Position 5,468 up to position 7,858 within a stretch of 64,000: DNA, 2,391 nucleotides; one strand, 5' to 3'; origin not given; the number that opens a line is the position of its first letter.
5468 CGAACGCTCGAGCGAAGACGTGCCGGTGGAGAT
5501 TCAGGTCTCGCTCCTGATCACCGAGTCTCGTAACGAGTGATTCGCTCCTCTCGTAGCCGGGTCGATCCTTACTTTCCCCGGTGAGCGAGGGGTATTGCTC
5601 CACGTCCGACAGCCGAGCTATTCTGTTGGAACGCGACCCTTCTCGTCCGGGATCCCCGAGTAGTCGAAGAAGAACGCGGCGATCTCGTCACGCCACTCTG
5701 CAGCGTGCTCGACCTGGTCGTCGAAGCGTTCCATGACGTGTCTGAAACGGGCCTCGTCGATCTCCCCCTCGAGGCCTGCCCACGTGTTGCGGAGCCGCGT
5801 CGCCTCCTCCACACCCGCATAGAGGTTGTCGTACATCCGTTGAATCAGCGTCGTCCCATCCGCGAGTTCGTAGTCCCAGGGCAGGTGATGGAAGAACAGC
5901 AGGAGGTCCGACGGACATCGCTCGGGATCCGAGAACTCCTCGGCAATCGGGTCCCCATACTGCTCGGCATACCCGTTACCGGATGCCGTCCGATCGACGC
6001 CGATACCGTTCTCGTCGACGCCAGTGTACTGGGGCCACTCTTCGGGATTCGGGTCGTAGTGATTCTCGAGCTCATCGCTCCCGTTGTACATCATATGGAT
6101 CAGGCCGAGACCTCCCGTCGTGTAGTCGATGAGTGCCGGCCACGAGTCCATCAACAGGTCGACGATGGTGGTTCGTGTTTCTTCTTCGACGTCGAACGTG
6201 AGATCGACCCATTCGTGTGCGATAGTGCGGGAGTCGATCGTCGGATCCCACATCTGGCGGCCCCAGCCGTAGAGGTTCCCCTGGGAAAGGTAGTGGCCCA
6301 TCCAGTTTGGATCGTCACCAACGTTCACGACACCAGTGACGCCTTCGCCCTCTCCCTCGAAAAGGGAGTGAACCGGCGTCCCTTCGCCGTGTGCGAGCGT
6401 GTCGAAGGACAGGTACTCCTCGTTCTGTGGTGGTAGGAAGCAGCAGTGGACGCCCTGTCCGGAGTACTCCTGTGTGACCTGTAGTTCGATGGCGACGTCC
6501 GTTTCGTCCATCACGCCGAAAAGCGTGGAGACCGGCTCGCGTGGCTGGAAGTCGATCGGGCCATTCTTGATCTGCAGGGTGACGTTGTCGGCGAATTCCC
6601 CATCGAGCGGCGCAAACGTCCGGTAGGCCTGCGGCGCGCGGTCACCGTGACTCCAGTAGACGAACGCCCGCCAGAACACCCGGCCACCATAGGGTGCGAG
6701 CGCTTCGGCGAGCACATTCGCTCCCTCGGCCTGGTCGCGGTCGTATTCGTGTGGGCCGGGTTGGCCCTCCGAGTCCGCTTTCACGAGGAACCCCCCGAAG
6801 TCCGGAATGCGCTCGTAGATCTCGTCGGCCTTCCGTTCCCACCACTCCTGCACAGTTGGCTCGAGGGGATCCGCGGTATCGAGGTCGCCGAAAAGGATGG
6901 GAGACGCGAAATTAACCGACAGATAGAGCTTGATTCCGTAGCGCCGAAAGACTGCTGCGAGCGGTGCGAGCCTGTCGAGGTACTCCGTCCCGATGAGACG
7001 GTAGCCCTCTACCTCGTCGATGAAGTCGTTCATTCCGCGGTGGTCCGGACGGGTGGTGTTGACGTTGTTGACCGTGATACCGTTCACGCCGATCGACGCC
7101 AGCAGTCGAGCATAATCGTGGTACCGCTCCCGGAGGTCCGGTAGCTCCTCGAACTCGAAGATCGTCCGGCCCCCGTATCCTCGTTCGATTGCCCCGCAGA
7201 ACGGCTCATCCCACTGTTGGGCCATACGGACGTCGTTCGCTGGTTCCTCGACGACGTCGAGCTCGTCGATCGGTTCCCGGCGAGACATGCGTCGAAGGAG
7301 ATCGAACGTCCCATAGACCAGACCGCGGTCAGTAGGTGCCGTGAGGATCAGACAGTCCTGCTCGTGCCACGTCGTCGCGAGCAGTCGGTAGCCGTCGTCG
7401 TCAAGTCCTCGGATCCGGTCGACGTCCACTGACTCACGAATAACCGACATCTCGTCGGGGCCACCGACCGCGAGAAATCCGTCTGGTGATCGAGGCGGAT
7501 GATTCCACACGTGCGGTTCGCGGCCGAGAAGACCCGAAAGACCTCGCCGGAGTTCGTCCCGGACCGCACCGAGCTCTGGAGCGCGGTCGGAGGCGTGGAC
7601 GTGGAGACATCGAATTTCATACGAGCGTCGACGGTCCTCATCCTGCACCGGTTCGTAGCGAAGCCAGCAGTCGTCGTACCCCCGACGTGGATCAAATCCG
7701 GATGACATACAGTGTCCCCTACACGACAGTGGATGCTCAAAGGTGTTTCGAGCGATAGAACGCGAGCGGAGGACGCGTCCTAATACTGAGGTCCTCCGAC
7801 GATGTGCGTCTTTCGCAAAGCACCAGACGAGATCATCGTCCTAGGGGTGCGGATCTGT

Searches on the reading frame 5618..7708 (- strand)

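Call 39: search_protein_families(library=pfam, proteins=[window:5618-7708:-], max_evalue=0.001)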
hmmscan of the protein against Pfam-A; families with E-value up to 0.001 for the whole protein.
window:5618-7708:- (696 aa): 3 families
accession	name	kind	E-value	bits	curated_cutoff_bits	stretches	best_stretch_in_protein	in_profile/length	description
PF07488.18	Glyco_hydro_67M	-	3.9e-125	417.7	23.5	1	142-469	3-326/326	Glycosyl hydrolase family 67 middle domain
PF07477.17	Glyco_hydro_67C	-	7.3e-76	255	27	1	471-692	2-222/223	Glycosyl hydrolase family 67 C-terminus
PF03648.19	Glyco_hydro_67N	-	6.7e-21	75.2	24.3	1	14-137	1-120/120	Glycosyl hydrolase family 67 N-terminus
